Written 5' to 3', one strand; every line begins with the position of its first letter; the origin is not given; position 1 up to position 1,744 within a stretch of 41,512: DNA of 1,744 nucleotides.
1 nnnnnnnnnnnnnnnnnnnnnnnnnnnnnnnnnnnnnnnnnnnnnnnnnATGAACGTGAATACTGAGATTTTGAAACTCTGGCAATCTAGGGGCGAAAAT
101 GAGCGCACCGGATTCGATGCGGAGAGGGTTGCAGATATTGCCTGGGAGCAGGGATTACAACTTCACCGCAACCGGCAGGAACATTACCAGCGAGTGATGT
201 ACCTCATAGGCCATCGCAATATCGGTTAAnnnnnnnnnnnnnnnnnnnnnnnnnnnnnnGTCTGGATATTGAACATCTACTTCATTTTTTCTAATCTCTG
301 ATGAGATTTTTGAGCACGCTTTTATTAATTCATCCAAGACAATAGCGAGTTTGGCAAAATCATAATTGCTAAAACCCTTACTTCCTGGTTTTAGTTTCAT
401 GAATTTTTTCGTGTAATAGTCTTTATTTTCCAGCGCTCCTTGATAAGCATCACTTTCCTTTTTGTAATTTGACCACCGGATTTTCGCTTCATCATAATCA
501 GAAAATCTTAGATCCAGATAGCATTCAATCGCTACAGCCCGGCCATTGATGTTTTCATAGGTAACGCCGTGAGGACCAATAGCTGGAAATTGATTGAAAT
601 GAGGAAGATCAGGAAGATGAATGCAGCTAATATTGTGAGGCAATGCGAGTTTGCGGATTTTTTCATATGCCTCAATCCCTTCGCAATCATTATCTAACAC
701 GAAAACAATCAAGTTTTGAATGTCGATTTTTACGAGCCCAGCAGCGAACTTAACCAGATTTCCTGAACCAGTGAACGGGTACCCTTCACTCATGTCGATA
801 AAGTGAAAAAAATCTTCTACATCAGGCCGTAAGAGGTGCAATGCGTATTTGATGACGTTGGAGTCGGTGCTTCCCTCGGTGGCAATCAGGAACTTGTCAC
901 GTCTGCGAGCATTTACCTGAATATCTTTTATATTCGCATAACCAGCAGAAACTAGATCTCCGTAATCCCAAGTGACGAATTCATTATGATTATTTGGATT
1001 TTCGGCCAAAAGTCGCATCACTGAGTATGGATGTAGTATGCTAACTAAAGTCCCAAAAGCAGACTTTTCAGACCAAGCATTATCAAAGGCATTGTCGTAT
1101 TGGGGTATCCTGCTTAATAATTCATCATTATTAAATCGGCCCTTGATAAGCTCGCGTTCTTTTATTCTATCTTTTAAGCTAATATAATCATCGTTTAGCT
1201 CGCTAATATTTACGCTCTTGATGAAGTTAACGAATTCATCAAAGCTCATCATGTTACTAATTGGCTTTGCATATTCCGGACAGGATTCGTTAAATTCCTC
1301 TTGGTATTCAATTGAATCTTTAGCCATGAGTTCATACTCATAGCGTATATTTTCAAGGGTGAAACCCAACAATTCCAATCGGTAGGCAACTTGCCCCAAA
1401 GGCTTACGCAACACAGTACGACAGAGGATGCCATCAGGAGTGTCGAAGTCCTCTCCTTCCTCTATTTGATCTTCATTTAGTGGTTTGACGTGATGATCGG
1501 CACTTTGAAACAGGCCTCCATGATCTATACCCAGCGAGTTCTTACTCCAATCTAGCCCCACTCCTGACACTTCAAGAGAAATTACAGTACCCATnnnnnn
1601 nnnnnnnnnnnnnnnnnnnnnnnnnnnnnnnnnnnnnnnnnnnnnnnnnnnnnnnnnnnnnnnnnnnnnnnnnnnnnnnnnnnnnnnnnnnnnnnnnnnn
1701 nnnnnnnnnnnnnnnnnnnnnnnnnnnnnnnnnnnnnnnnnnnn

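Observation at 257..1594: Integrase-adjacent standalone Toprim protein with an unrecognised N-terminal half: candidate anti-phage nuclease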

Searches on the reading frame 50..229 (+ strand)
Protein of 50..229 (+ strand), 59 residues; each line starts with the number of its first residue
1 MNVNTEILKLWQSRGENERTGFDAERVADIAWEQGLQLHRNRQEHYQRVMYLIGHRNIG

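Call 18: search_protein_families(library=pfam, proteins=[window:50-229:+], max_evalue=0.1)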
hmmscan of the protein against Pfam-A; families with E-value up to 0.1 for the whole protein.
window:50-229:+ (59 aa): 0 families

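Call 62: search_protein_families(library=padloc, proteins=[window:50-229:+], max_evalue=0.1)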
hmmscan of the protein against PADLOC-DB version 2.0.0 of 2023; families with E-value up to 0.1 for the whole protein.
window:50-229:+ (59 aa): 0 families

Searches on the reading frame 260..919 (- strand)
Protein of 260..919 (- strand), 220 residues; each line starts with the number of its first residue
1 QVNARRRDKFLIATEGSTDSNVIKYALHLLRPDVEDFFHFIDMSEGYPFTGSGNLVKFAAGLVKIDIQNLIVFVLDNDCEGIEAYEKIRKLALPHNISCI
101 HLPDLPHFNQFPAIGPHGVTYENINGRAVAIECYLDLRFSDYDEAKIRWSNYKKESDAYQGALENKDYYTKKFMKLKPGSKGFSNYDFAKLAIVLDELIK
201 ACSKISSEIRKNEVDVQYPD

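Call 56: search_solved_structures(query=A3, max_evalue=10, show_alignments=4)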
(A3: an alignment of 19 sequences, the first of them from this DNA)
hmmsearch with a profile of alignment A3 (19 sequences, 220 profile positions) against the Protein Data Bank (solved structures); distinct sequences matched with E-value up to 10: 0.

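Call 100: search_dna_similar(query=window:260-919:-, collection=plasmids, mode=protein, max_rows=60, max_evalue=0.001)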
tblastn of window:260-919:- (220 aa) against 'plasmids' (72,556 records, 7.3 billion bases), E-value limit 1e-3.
Records with a match: 50; places in all: 50; records where one place covers at least 80% of the query: 40.
Best place of each record, by identity: 95-99% 1; 60-80% 3; <60% 46.
By first word of the organism name: Aeromonas 7; Streptomyces 7; Sinorhizobium 5; Xanthomonas 3; Leptospira 3; Arcobacter 2; Methylocella 2; Rhizobium 2; Klebsiella 1; Yersinia 1; and 17 more.
By predicted mobility (MOB-suite, as given by PLSDB): non-mobilizable 25; conjugative 17; mobilizable 8.
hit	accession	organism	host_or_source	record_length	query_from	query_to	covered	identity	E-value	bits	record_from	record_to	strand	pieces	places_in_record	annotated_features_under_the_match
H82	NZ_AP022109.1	Klebsiella aerogenes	-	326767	1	220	100%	98.6%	4e-144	451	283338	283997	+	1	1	HEPN/Toprim-associated domain-containing protein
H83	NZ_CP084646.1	Yersinia ruckeri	Pike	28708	1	220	100%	77.3%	5e-115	367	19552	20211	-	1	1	HEPN/Toprim-associated domain-containing protein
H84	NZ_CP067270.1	Escherichia coli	cell culture,waste water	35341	1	220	100%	77.3%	5e-115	367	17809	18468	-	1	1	HEPN/Toprim-associated domain-containing protein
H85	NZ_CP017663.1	Cronobacter sp. JZ38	Tribulus terrestris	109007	1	220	100%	64.5%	5e-94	307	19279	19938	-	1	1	HEPN/Toprim-associated domain-containing protein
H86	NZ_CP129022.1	Moellerella wisconsensis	Sheep,Feces of diarrheic fleece sheep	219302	6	220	98%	53.5%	9e-74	249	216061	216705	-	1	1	HEPN/Toprim-associated domain-containing protein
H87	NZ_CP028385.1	Providencia heimbachae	porcine,cell culture,feces from ...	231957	6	220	98%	53.5%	9e-74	249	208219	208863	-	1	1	HEPN/Toprim-associated domain-containing protein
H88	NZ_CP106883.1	Comamonas endophytica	Indosasa shibataeoides,cell culture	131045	2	209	95%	49.0%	2e-63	219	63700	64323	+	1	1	HEPN/Toprim-associated domain-containing protein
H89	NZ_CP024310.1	Sinorhizobium fredii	Phaseolus vulgaris,cell culture,plant ...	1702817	2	199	90%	49.5%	2e-61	214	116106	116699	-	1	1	record has no annotation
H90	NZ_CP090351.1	Methylobacterium oryzae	single cell,soil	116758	1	208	95%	46.6%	1e-56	199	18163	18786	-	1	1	HEPN/Toprim-associated domain-containing protein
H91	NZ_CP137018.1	Sinorhizobium fredii GR64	Phaseolus vulgaris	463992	2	199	90%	49.0%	5e-61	213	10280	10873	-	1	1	HEPN/Toprim-associated domain-containing protein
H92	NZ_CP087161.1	Pseudomonas sp. CIP-10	-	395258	3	209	94%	46.6%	2e-57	202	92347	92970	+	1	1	HEPN/Toprim-associated domain-containing protein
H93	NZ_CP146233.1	Pararoseomonas sp. SCSIO 73927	sediment,marine sediment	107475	9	202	88%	48.7%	9e-55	194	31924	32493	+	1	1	HEPN/Toprim-associated domain-containing protein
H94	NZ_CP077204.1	Aeromonas sp. FDAARGOS 1402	-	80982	1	200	91%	47.0%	3e-57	201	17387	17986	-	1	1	HEPN/Toprim-associated domain-containing protein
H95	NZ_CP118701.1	Aeromonas hydrophila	Homo sapiens,cell culture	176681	1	200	91%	47.0%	3e-57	201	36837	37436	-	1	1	HEPN/Toprim-associated domain-containing protein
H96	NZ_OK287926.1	Aeromonas caviae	-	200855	1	200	91%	47.0%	3e-57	201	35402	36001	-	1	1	HEPN/Toprim-associated domain-containing protein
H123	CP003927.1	Gluconobacter oxydans H24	-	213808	11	175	75%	31.1%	5e-21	98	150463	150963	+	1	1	hypothetical protein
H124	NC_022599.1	Micrococcus sp. V7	-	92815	10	163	70%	33.1%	9e-23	102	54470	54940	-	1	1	hypothetical protein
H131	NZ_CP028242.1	Lactiplantibacillus plantarum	cell culture,young radish kimchi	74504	11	135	57%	28.8%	8e-8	59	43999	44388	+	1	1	hypothetical protein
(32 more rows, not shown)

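Call 101: get_annotated_region(hit=H124, flank=3500)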
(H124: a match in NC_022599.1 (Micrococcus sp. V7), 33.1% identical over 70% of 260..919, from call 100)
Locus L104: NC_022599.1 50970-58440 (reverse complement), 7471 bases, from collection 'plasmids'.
description: Micrococcus sp. V7 plasmid pLMV7, complete sequence
organism: Micrococcus sp. V7 (NCBI taxid 404582)
taxonomy: Bacteria; Actinomycetota; Actinomycetes; Micrococcales; Micrococcaceae; Micrococcus; Micrococcus sp. V7
host: -; source: -; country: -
typing (MOB-suite, as given by PLSDB): non-mobilizable; replicon rep_cluster_1356
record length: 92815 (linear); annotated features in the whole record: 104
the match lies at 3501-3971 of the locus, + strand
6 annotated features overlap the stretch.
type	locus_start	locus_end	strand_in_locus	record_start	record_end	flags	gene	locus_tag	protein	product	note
CDS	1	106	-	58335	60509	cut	-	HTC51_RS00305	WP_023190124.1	FtsK/SpoIIIE domain-containing protein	-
CDS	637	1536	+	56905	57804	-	-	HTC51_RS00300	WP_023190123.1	GNAT family N-acetyltransferase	-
CDS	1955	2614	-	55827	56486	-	-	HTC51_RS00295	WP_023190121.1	hypothetical protein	-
CDS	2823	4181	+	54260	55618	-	-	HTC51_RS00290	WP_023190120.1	hypothetical protein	-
CDS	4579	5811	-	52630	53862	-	-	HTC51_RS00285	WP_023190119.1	MFS transporter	GO:0055085 - transmembrane transport [Evidence IEA]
CDS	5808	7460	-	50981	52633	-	-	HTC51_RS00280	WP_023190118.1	ABC-F family ATP-binding cassette domain-containing protein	-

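Call 102: get_annotated_region(hit=H131, flank=3500)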
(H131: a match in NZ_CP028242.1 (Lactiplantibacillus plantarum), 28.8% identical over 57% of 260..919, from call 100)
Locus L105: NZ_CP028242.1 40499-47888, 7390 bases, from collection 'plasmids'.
description: Lactiplantibacillus plantarum strain SRCM101518 plasmid unnamed1, complete sequence
organism: Lactiplantibacillus plantarum (NCBI taxid 1590)
taxonomy: Bacteria; Bacillota; Bacilli; Lactobacillales; Lactobacillaceae; Lactiplantibacillus; Lactiplantibacillus plantarum
host: -; source: cell culture,young radish kimchi; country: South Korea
typing (MOB-suite, as given by PLSDB): conjugative; replicon rep_cluster_731; relaxase MOBQ; mating-pair formation MPF_T
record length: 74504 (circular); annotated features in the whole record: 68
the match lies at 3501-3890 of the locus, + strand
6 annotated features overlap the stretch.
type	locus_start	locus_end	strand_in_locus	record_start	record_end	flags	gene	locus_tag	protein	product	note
CDS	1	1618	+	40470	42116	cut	-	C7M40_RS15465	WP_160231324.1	AAA family ATPase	-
CDS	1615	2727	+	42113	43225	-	-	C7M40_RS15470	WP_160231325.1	UvrD-helicase domain-containing protein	-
CDS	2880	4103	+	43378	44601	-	-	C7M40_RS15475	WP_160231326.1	hypothetical protein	-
CDS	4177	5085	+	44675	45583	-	-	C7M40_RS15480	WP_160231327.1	AbiJ-NTD4 domain-containing protein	-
CDS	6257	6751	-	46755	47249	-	-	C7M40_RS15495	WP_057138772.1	HXXEE domain-containing protein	-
CDS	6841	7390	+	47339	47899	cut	-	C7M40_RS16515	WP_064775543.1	TetR family transcriptional regulator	-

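Call 103: get_annotated_region(hit=H123, flank=3500)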
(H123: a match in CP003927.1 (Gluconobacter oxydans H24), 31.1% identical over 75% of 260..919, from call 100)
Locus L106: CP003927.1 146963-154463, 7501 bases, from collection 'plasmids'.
description: Gluconobacter oxydans H24 plasmid, complete sequence
organism: Gluconobacter oxydans H24 (NCBI taxid 1224746)
taxonomy: Bacteria; Pseudomonadota; Alphaproteobacteria; Rhodospirillales; Acetobacteraceae; Gluconobacter; Gluconobacter oxydans; Gluconobacter oxydans H24
host: -; source: -; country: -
typing (MOB-suite, as given by PLSDB): conjugative; replicon rep_cluster_1287; relaxase MOBF; mating-pair formation MPF_I
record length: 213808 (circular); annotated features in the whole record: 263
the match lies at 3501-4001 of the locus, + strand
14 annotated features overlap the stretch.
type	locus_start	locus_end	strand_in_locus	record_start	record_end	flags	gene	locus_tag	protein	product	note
CDS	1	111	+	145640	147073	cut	-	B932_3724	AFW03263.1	glycoside hydrolase family 28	-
CDS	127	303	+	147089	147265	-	-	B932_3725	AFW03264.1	hypothetical protein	-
CDS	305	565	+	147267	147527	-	-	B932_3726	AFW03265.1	bifunctional antitoxin/transcriptional repressor RelB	-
CDS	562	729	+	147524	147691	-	-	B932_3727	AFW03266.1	translation repressor RelE/RelB/StbE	-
CDS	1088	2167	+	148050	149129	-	-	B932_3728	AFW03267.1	transposase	-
CDS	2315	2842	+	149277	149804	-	-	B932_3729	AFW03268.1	hypothetical protein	-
CDS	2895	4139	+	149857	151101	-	-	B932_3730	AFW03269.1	hypothetical protein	-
CDS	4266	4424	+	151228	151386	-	-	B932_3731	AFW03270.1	hypothetical protein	-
CDS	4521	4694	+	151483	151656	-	-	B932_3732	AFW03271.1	hypothetical protein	-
CDS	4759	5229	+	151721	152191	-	-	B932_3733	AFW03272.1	hypothetical protein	-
CDS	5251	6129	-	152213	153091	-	-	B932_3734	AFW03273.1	transposase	-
CDS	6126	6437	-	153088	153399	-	-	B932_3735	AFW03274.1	transposase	-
CDS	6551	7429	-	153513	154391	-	-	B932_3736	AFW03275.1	alpha/beta hydrolase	-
CDS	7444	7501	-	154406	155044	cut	-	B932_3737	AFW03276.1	hypothetical protein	-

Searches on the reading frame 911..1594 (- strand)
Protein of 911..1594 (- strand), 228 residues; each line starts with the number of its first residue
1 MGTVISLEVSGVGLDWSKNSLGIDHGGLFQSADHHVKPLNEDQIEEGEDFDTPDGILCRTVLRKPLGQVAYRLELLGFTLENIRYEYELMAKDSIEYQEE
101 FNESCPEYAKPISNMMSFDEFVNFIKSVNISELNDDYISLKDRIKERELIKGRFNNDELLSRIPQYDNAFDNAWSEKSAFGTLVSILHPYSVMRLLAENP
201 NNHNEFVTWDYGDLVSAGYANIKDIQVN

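Call 48: predict_structure(alignment_id=A2)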
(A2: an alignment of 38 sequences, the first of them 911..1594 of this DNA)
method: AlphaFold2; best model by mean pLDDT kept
length: 228 residues; sequences in the alignment: 38
mean_pLDDT: 91.9   pTM: 0.87
mean pLDDT of the five models: 91.9, 88.7, 88.6, 88.6, 88.0
residues with pLDDT >= 90: 155; 70-90: 72; 50-70: 1; < 50: 0
segments of 3 or more residues with pLDDT < 50: none
pLDDT, mean of each block of 10 residues (from residue 1): 87 91 88 92 84 90 96 95 98 95 93 92 98 93 90 92 88 92 95 98 97 87 84
secondary structure, 60 per line:
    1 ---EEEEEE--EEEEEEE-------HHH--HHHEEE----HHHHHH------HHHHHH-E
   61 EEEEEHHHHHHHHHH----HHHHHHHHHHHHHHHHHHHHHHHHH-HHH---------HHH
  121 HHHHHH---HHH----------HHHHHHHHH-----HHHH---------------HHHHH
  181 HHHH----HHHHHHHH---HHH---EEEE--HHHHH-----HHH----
elements in order: E4-9 E12-18 E34-36 H41-46 H53-58 E60-65 H66-75 H80-104 H118-126 H143-151 H157-160 H176-184 H189-196 E206-209 H212-216

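Call 82: search_dna_similar(query=window:911-1594:-, collection=plasmids, mode=protein, max_rows=60, max_evalue=0.001, rows=spread)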
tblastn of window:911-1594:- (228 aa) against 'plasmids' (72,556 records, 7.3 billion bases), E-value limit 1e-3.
Records with a match: 34; places in all: 34; records where one place covers at least 80% of the query: 34.
Best place of each record, by identity: 95-99% 1; 60-80% 2; <60% 31.
By first word of the organism name: Aeromonas 7; Sinorhizobium 4; Xanthomonas 3; Arcobacter 2; Rhizobium 2; Methylocella 2; Klebsiella 1; Yersinia 1; Escherichia 1; Moellerella 1; and 10 more.
By predicted mobility (MOB-suite, as given by PLSDB): non-mobilizable 15; conjugative 13; mobilizable 6.
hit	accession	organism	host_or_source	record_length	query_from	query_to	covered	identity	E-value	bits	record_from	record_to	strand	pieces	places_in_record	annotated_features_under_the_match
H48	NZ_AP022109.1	Klebsiella aerogenes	-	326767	1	228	100%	96.5%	4e-146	457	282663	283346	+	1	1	HEPN/Toprim-associated domain-containing protein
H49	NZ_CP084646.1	Yersinia ruckeri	Pike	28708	1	228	100%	61.8%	3e-89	293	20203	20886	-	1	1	HEPN/Toprim-associated domain-containing protein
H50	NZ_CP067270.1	Escherichia coli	cell culture,waste water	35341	1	228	100%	61.8%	3e-89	293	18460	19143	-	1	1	HEPN/Toprim-associated domain-containing protein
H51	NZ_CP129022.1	Moellerella wisconsensis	Sheep,Feces of diarrheic fleece sheep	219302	1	227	100%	47.4%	5e-55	196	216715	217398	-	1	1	HEPN/Toprim-associated domain-containing protein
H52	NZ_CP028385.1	Providencia heimbachae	porcine,cell culture,feces from ...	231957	1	227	100%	47.4%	5e-55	196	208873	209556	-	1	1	HEPN/Toprim-associated domain-containing protein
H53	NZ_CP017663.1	Cronobacter sp. JZ38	Tribulus terrestris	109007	1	227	100%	42.4%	4e-47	173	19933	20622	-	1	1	HEPN/Toprim-associated domain-containing protein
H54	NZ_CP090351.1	Methylobacterium oryzae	single cell,soil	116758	1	219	96%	37.7%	6e-31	126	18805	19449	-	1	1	HEPN/Toprim-associated domain-containing protein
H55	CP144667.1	Agrobacterium tumefaciens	Sedum,cell culture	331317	1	221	97%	36.8%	1e-27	117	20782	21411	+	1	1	HEPN/Toprim-associated domain-containing protein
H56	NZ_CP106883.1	Comamonas endophytica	Indosasa shibataeoides,cell culture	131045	1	225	99%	36.0%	7e-29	120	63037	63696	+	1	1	HEPN/Toprim-associated domain-containing protein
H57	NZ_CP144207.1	Sinorhizobium chiapasense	mixed culture,rhizosphere soil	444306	1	221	97%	35.9%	7e-27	115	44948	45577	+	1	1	HEPN/Toprim-associated domain-containing protein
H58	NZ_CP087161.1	Pseudomonas sp. CIP-10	-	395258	1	228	100%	34.6%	4e-33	132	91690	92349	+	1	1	HEPN/Toprim-associated domain-containing protein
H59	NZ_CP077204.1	Aeromonas sp. FDAARGOS 1402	-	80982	1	219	96%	35.1%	1e-24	108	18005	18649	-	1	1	HEPN/Toprim-associated domain-containing protein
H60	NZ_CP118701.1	Aeromonas hydrophila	Homo sapiens,cell culture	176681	1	219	96%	35.1%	1e-24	108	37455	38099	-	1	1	HEPN/Toprim-associated domain-containing protein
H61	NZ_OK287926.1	Aeromonas caviae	-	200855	1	219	96%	35.1%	1e-24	108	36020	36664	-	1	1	HEPN/Toprim-associated domain-containing protein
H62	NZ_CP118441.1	Aeromonas caviae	Homo sapiens,cell culture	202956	1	219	96%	35.1%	1e-24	108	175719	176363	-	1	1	HEPN/Toprim-associated domain-containing protein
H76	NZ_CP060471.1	Xanthomonas citri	Cell culture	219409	1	226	99%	27.0%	2e-12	73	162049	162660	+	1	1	HEPN/Toprim-associated domain-containing protein | hypothetical protein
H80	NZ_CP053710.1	Lichenicola cladoniae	Cladonia borealis,cell culture,lichen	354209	1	220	96%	25.9%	7e-8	60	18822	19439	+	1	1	HEPN/Toprim-associated domain-containing protein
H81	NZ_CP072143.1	Rhizobium sp. L51/94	Blueberry,cell culture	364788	1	228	100%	21.9%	1e-4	50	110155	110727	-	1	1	HEPN/Toprim-associated domain-containing protein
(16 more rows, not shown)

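Call 84: get_annotated_region(hit=H81, flank=4000)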
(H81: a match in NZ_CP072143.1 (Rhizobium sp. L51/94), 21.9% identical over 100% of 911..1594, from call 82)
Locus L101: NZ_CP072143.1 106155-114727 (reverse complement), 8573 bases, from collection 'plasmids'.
description: Rhizobium sp. L51/94 plasmid unnamed1, complete sequence
organism: Rhizobium sp. L51/94 (NCBI taxid 2819999)
taxonomy: Bacteria; Pseudomonadota; Alphaproteobacteria; Hyphomicrobiales; Rhizobiaceae; Rhizobium; Rhizobium sp. L51/94
host: -; source: Blueberry,cell culture; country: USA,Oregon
typing (MOB-suite, as given by PLSDB): non-mobilizable
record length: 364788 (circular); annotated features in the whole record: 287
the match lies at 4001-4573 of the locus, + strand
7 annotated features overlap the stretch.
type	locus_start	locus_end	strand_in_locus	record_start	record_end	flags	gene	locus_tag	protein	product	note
CDS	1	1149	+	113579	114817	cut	-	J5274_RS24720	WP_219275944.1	hypothetical protein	-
CDS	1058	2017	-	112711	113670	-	-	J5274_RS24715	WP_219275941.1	CBASS cGAMP-activated phospholipase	-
CDS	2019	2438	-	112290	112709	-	-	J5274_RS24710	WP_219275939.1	hypothetical protein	-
CDS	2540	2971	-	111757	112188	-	-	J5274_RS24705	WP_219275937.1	hypothetical protein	-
CDS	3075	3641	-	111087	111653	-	-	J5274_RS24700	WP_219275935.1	hypothetical protein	-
CDS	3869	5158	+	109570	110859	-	-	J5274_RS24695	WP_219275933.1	HEPN/Toprim-associated domain-containing protein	-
CDS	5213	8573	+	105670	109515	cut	-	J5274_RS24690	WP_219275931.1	hypothetical protein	-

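Call 85: get_annotated_region(hit=H76, flank=4000)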
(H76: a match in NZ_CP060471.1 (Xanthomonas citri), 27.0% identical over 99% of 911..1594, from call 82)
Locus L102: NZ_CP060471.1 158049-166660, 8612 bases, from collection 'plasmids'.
description: Xanthomonas citri pv. citri strain DAR73889 plasmid pXAS220, complete sequence
organism: Xanthomonas citri (NCBI taxid 611301)
taxonomy: Bacteria; Pseudomonadota; Gammaproteobacteria; Lysobacterales; Lysobacteraceae; Xanthomonas; Xanthomonas citri
host: -; source: Cell culture; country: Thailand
typing (MOB-suite, as given by PLSDB): non-mobilizable; replicon rep_cluster_156
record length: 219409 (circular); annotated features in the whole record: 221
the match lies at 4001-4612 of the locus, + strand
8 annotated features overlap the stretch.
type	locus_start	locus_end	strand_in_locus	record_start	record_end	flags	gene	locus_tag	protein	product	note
CDS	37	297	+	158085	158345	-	-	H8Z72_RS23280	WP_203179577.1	hypothetical protein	-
CDS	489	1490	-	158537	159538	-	-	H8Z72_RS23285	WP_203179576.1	hypothetical protein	-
CDS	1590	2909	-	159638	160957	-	-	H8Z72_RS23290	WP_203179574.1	hypothetical protein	-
CDS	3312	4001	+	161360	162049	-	-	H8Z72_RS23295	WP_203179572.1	hypothetical protein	-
CDS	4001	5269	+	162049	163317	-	-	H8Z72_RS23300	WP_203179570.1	HEPN/Toprim-associated domain-containing protein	-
CDS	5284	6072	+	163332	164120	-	-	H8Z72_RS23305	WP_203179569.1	hypothetical protein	-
CDS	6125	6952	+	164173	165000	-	-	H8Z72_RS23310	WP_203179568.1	hypothetical protein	-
CDS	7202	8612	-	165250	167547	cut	-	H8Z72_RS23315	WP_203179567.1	ATP-dependent helicase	-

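Call 86: get_annotated_region(hit=H80, flank=4000)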
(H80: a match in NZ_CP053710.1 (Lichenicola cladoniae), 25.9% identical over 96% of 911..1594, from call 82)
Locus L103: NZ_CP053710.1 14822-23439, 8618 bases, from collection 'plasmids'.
description: Lichenicola cladoniae strain PAMC 26569 plasmid unnamed2, complete sequence
organism: Lichenicola cladoniae (NCBI taxid 1484109)
taxonomy: Bacteria; Pseudomonadota; Alphaproteobacteria; Rhodospirillales; Acetobacteraceae; Lichenicola; Lichenicola cladoniae
host: -; source: Cladonia borealis,cell culture,lichen; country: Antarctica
typing (MOB-suite, as given by PLSDB): non-mobilizable
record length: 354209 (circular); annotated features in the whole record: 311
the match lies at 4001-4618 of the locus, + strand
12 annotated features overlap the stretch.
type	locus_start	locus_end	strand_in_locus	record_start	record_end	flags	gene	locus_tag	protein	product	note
CDS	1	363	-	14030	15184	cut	-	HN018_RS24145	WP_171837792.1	hypothetical protein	-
CDS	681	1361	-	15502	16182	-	-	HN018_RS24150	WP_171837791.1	TetR/AcrR family transcriptional regulator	GO:0006355 - regulation of DNA-templated transcription [Evidence IEA]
CDS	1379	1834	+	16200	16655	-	-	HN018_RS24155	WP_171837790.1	nuclear transport factor 2 family protein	-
CDS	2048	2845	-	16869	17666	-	-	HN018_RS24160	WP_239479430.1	IS3 family transposase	-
CDS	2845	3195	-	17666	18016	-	-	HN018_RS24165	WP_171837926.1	transposase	GO:0006313 - DNA transposition [Evidence IEA]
CDS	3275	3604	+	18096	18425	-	-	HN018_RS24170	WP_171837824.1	hypothetical protein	-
CDS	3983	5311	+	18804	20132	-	-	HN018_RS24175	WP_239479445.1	HEPN/Toprim-associated domain-containing protein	-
CDS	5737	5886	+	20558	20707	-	-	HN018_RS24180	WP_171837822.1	hypothetical protein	-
CDS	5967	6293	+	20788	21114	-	-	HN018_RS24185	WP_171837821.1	hypothetical protein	-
CDS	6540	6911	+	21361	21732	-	-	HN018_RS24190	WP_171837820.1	hypothetical protein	-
CDS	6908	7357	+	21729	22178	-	-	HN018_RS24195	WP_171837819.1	hypothetical protein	-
CDS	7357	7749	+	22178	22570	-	-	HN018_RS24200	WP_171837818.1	hypothetical protein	-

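Call 92: search_protein_representatives(protein=window:911-1594:-)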
Query: 228 residues. Proteins with E-value up to 0.001 (for the whole library): 238; up to 1e-10: 85; up to 1e-30: 10. The best 150 are listed.
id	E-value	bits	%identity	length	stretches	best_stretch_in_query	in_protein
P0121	4.5e-52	193.4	84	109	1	1-108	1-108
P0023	4.4e-48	180.3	45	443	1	1-227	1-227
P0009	8.2e-48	179.4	42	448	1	1-226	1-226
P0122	9.5e-46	172.7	94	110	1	1-85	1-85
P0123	1.1e-40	156.1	39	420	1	1-225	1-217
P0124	1.3e-36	142.8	41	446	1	1-224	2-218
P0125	2.8e-36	141.7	39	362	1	1-222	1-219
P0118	6.7e-36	140.5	40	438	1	1-223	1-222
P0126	2.0e-34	135.7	41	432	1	1-225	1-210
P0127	1.2e-32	129.8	42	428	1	1-221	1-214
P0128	2.6e-30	122.2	38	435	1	1-219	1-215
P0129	2.4e-29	119.1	35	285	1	1-226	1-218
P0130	9.2e-29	117.1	33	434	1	1-223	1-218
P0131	1.1e-28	116.8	37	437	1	1-222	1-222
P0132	2.9e-28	115.5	36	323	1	1-222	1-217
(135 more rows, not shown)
